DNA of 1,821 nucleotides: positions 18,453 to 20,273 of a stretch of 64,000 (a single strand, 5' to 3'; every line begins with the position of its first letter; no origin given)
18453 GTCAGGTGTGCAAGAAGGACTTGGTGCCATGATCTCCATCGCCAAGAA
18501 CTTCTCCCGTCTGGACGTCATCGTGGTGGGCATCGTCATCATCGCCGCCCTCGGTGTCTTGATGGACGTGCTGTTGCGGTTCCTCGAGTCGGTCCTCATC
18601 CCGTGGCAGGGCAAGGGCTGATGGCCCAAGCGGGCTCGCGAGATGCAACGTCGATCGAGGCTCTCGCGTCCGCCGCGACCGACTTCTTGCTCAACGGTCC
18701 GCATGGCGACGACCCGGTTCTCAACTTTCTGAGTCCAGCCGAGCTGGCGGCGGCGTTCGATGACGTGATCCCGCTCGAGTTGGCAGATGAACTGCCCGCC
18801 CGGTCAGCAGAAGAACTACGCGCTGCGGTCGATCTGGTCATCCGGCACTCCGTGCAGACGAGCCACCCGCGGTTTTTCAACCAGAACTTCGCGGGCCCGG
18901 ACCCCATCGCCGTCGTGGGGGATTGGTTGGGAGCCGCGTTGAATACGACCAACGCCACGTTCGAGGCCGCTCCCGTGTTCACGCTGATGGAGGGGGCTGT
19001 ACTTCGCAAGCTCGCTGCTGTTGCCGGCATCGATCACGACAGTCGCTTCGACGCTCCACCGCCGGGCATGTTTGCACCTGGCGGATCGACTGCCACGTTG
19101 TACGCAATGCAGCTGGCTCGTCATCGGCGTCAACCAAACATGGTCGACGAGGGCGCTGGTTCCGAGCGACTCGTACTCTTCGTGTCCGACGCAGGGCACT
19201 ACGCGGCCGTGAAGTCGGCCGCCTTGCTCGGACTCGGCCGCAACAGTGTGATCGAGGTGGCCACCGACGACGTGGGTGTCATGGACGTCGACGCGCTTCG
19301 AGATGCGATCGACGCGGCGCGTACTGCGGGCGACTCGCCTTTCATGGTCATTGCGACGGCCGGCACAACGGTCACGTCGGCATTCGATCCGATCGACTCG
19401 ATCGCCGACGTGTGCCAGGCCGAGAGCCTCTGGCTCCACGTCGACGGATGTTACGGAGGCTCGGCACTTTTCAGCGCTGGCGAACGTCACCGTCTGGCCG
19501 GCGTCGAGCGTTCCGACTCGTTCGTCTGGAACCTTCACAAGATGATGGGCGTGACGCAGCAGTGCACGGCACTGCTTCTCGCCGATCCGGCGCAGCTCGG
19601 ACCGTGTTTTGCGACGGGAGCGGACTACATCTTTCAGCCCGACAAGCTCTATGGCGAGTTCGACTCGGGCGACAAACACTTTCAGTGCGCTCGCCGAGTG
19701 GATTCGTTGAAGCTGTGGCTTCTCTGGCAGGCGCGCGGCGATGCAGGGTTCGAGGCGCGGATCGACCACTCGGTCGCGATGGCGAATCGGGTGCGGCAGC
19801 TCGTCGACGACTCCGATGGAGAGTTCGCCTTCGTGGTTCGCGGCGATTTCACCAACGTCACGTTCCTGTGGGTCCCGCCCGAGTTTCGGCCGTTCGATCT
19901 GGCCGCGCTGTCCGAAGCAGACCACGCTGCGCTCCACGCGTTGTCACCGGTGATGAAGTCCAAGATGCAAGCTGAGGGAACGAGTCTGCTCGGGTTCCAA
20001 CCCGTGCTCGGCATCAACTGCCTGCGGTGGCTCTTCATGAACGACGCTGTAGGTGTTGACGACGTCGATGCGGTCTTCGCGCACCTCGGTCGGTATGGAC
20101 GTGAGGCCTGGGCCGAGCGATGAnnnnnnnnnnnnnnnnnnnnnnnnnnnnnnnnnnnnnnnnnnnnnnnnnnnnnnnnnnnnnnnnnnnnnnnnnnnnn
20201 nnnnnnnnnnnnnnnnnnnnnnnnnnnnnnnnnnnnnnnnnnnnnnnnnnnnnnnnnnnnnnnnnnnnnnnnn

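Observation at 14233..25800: Taurine-type sulfonate operon with a taurine-forming decarboxylase wedged between tauC and pta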

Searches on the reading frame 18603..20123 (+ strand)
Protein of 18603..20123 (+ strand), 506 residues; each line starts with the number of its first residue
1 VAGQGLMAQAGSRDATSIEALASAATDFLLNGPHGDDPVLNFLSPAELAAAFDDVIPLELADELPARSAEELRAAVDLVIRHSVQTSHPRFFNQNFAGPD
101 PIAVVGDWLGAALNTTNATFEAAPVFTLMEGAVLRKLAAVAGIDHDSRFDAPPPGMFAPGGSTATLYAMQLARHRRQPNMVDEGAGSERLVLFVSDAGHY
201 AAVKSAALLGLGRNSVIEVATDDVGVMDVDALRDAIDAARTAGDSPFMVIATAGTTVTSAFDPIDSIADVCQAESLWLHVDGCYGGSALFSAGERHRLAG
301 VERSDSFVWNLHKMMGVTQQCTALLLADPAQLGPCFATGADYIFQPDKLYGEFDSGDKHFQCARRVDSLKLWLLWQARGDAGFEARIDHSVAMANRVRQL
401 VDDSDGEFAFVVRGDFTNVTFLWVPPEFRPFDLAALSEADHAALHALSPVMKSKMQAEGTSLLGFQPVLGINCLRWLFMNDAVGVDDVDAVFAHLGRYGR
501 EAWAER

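Call 3: search_protein_families(library=pfam, proteins=[window:18603-20123:+])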
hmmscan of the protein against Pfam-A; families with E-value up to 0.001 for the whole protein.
window:18603-20123:+ (506 aa): 3 families
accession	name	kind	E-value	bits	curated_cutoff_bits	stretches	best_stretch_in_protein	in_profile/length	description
PF00282.25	Pyridoxal_deC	-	1.7e-77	261.1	27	1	68-421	18-372/375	Pyridoxal-dependent decarboxylase conserved domain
PF05889.19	SepSecS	-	0.00066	18.9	21.1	1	198-285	110-195/389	O-phosphoseryl-tRNA(Sec) selenium transferase, SepSecS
PF01212.27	Beta_elim_lyase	-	0.00098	19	27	0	156-294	51-181/288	Beta-eliminating lyase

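Call 4: search_protein_families(library=ncbifam, proteins=[window:18603-20123:+])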
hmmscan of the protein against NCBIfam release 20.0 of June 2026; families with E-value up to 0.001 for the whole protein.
window:18603-20123:+ (506 aa): 5 families
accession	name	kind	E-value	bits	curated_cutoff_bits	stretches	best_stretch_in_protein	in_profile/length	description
NF052646.1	DABADecarRhbB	equivalog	2.5e-56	191.2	900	1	80-426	89-421/491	L-2,4-diaminobutyrate decarboxylase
TIGR03799.1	NOD_PanD_pyr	equivalog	3.3e-42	144.6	606.1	1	65-447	66-461/522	pyridoxal-dependent aspartate 1-decarboxylase PanP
NF002748.0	PRK02769.1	equivalog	2.8e-14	52.6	305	1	155-326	87-246/382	histidine decarboxylase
TIGR03812.1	tyr_de_CO2_Arch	equivalog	4.7e-11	42.1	299.4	1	154-289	78-198/375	tyrosine decarboxylase MfnA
TIGR03811.1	tyr_de_CO2_Ent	equivalog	1.4e-08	33.7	905.3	1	193-288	226-326/608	tyrosine decarboxylase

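Call 12: find_homologous_proteins(query=window:18621-20120:+, max_evalue=1e-20)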
Query window:18621-20120:+ (500 aa): 1484 proteins with E <= 1e-20 among 8000 candidates; the best 120 are listed.
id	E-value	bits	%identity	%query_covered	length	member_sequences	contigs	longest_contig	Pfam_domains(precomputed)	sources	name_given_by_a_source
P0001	0.0e+0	1127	100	100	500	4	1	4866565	PF00282.26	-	-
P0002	1.3e-284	963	86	98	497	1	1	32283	PF00282.26,PF01212.28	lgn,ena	-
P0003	5.5e-238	809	72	97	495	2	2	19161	PF00282.26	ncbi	-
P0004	1.4e-233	794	71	95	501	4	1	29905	PF00282.26,PF05889.20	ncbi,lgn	ncbi:MAG: glutamate decarboxylase [Verrucomicrobiales bacterium]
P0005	8.3e-231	785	71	97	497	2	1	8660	PF00282.26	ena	-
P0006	3.5e-230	783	70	97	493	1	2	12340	PF00282.26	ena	-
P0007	6.4e-230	782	70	99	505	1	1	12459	PF00282.26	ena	-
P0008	1.4e-229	781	71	98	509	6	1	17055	PF00282.26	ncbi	-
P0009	3.2e-228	777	70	98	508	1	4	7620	PF00282.26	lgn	-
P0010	1.2e-225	768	70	99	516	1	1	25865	PF00282.26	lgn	-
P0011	9.8e-225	765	69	98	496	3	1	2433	PF00282.26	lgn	-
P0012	1.4e-224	765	69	98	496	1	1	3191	PF00282.26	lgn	-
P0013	1.2e-221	755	69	97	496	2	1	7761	PF00282.26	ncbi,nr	ncbi:MAG: hypothetical protein HKN94_16050 [Acidimicrobiales bacterium]|nr:hypothetical protein [Aci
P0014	4.9e-210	717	67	97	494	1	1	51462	PF00282.26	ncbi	ncbi:MAG: pyridoxal phosphate-dependent decarboxylase family protein [Acidimicrobiales bacterium]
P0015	3.3e-207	707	64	98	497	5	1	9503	PF00282.26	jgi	jgi:glutamate decarboxylase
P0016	1.6e-206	705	65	97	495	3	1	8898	PF00282.26,PF05889.20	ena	-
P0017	1.0e-205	702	63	97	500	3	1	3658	PF00282.26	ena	-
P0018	9.9e-205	699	63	99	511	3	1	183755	PF00282.26,PF05889.20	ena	-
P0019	1.9e-204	698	63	97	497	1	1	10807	PF00282.26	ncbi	ncbi:MAG: pyridoxal phosphate-dependent decarboxylase family protein [Acidimicrobiales bacterium]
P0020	1.1e-203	696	64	97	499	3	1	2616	PF00282.26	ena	-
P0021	1.9e-203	695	64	97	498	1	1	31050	PF00282.26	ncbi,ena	-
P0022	2.3e-203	695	62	97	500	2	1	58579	PF00282.26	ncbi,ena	-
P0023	3.9e-203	694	64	97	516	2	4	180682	PF00282.26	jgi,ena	-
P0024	3.4e-202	691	63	97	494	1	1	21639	PF00282.26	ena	-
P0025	3.1e-201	688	64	97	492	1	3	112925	PF00282.26,PF05889.20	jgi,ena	-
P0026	6.3e-201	687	64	97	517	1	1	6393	PF00282.26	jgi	-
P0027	1.0e-200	686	66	96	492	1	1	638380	PF00282.26,PF01212.28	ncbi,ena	-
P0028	1.6e-200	685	62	97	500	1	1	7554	PF00282.26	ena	-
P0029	2.6e-200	684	64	97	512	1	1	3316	PF00282.26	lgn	-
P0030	1.5e-198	679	62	97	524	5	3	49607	PF00282.26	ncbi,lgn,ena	-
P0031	1.5e-196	672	61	98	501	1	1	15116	PF00282.26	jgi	-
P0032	5.9e-196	670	63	97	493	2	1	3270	PF00282.26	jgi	jgi:glutamate/tyrosine decarboxylase-like PLP-dependent enzyme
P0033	1.9e-195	668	63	96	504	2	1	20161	PF00282.26,PF05889.20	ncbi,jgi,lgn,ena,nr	ncbi:MAG: pyridoxal-dependent decarboxylase [Acidimicrobiia bacterium]|nr:pyridoxal-dependent decarb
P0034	4.7e-195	667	62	97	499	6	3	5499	PF00282.26,PF01212.28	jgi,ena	-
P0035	7.7e-195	666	61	96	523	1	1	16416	PF00282.26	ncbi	-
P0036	2.1e-194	665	62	97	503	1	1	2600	PF00282.26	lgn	-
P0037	1.2e-193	662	61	97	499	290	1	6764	PF00282.26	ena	-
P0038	9.3e-193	660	61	97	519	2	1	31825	PF00282.26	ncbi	-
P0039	9.3e-193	660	62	96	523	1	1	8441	PF00282.26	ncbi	ncbi:MAG: pyridoxal phosphate-dependent decarboxylase family protein [Acidimicrobiales bacterium]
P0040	1.3e-192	659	61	97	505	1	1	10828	PF00282.26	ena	-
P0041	2.2e-192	658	62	96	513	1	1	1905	PF00282.26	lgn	-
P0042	3.8e-192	658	62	97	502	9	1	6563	PF00282.26,PF01212.28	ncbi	-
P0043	6.1e-192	657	62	97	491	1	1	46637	PF00282.26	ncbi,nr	ncbi:UNVERIFIED_CONTAM: hypothetical protein GTU68_023950 [Idotea baltica]|nr:hypothetical protein [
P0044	8.0e-192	656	61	97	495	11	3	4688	PF00282.26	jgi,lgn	jgi:glutamate/tyrosine decarboxylase-like PLP-dependent enzyme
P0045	9.6e-192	656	61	96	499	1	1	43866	PF00282.26,PF01212.28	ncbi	-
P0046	1.1e-191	656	61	97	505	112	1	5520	PF00282.26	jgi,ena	-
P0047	4.4e-191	654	61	96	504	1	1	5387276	PF00282.26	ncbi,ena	-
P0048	6.4e-191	653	61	97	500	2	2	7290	PF00282.26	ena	-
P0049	1.4e-190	652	61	97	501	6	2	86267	PF00282.26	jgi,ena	-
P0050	1.6e-190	652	62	97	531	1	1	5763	PF00282.26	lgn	-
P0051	7.9e-190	650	60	97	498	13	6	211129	PF00282.26,PF01212.28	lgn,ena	-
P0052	2.2e-189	648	62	95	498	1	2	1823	PF00282.26,PF05889.20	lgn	-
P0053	2.5e-189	648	61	96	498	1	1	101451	PF00282.26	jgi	-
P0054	4.6e-189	647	61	96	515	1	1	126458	PF00282.26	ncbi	-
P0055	6.7e-189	647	60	97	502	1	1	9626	PF00282.26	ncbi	-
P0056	8.7e-189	646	62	98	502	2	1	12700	PF00282.26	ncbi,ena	-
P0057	1.2e-188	646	64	95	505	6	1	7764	PF00282.26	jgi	-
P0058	1.3e-188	646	61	96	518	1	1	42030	PF00282.26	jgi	-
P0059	1.9e-188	645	61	97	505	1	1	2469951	PF00282.26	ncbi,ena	-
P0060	2.8e-188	645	59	97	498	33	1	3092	PF00282.26,PF01212.28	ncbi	-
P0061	3.1e-188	645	62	97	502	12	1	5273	PF00282.26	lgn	-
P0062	5.1e-188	644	60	96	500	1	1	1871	PF00282.26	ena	-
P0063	1.1e-187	643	61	96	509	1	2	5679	PF00282.26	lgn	-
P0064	2.2e-187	642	59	97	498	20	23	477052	PF00282.26,PF01212.28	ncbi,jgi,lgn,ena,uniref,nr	ncbi:MAG: hypothetical protein HOJ85_05655 [Ilumatobacter sp.]|jgi:glutamate decarboxylase|uniref:py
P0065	2.4e-187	642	61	97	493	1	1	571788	PF00282.26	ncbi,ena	-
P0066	2.5e-187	642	60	97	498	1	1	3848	PF00282.26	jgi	jgi:glutamate/tyrosine decarboxylase-like PLP-dependent enzyme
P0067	3.3e-187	641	60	97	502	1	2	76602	PF00282.26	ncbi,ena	-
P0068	3.6e-187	641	59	97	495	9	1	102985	PF00282.26,PF01212.28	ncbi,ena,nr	ncbi:MAG: pyridoxal-dependent decarboxylase [Acidimicrobiales bacterium]|nr:pyridoxal-dependent deca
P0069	4.1e-187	641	61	96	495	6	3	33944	PF00282.26,PF05889.20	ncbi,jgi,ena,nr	ncbi:MAG TPA: pyridoxal-dependent decarboxylase [Acidimicrobiales bacterium]|nr:pyridoxal-dependent 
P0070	4.4e-187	641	59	97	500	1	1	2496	PF00282.26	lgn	-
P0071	5.9e-187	640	61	97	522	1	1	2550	PF00282.26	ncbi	-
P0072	6.1e-187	640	60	97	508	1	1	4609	PF00282.26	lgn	-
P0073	6.9e-187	640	59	97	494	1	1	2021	PF00282.26,PF05889.20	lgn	-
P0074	7.2e-187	640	60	97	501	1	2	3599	PF00282.26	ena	-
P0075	8.0e-187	640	60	96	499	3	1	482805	PF00282.26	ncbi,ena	-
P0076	1.2e-186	639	59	97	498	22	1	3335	PF00282.26,PF01212.28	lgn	-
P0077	1.3e-186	639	59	97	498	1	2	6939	PF00282.26,PF01212.28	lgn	-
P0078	1.7e-186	639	60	96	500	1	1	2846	PF00282.26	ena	-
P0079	1.8e-186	639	61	96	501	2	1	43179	PF00282.26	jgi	-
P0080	1.8e-186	639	61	96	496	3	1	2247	PF00282.26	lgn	-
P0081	2.8e-186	638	61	97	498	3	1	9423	PF00282.26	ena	-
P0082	3.3e-186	638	60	96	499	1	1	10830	PF00282.26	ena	-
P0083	4.0e-186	638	60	97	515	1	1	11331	PF00282.26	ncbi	-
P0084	7.3e-186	637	60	96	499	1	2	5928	PF00282.26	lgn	-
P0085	7.6e-186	637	60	97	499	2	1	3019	PF00282.26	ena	-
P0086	8.1e-186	637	60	96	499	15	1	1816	PF00282.26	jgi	-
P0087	8.6e-186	637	61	96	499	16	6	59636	PF00282.26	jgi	jgi:glutamate decarboxylase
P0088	8.7e-186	637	60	97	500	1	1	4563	PF00282.26,PF05889.20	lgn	-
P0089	1.2e-185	636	60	96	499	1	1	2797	PF00282.26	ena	-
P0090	1.5e-185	636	61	97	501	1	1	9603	PF00282.26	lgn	-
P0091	1.6e-185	636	60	97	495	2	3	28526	PF00282.26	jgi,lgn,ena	-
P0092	1.6e-185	636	61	97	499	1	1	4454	PF00282.26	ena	-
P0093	1.7e-185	636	61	96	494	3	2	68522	PF00282.26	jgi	jgi:glutamate/tyrosine decarboxylase-like PLP-dependent enzyme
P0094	2.9e-185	635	59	97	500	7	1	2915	PF00282.26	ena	-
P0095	3.6e-185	635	59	95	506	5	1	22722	PF00282.26,PF01212.28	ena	-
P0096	4.0e-185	634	61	94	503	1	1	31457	PF00282.26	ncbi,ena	-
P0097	4.2e-185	634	62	96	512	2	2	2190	PF00282.26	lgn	-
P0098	5.1e-185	634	59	96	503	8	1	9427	PF00282.26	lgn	-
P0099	5.7e-185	634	61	96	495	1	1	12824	PF00282.26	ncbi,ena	-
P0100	6.7e-185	634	61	97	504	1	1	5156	PF00282.26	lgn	-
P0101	7.7e-185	633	61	95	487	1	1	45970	PF00282.26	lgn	-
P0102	7.9e-185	633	59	97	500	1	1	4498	PF00282.26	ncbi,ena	-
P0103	1.3e-184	633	58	96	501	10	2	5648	PF00282.26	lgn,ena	-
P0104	1.3e-184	633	59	97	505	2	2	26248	PF00282.26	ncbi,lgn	-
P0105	1.5e-184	632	60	96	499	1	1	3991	PF00282.26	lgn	-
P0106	1.7e-184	632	57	99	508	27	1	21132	PF00282.26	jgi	-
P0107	2.1e-184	632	59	97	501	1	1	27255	PF00282.26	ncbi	-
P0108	2.8e-184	632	59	97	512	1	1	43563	PF00282.26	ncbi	-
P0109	3.6e-184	631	60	97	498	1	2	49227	PF00282.26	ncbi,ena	-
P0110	4.3e-184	631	61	97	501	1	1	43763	PF00282.26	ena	-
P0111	4.5e-184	631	60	96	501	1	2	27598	PF00282.26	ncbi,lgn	-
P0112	5.1e-184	631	59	96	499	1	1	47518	PF00282.26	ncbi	-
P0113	5.6e-184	631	61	96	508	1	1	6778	PF00282.26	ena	-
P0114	8.7e-184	630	59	97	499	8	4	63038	PF00282.26,PF01212.28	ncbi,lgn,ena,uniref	ncbi:pyridoxal phosphate-dependent decarboxylase family protein [Ilumatobacter sp.]|uniref:pyridoxal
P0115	9.7e-184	630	59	97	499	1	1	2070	PF00282.26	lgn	-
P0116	9.9e-184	630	60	96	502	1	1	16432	PF00282.26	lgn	-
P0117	1.0e-183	630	59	97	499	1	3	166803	PF00282.26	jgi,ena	-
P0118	1.1e-183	630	61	97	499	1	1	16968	PF00282.26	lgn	-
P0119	1.5e-183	629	59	97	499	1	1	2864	PF00282.26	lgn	-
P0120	2.2e-183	629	60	97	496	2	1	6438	PF00282.26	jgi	jgi:glutamate decarboxylase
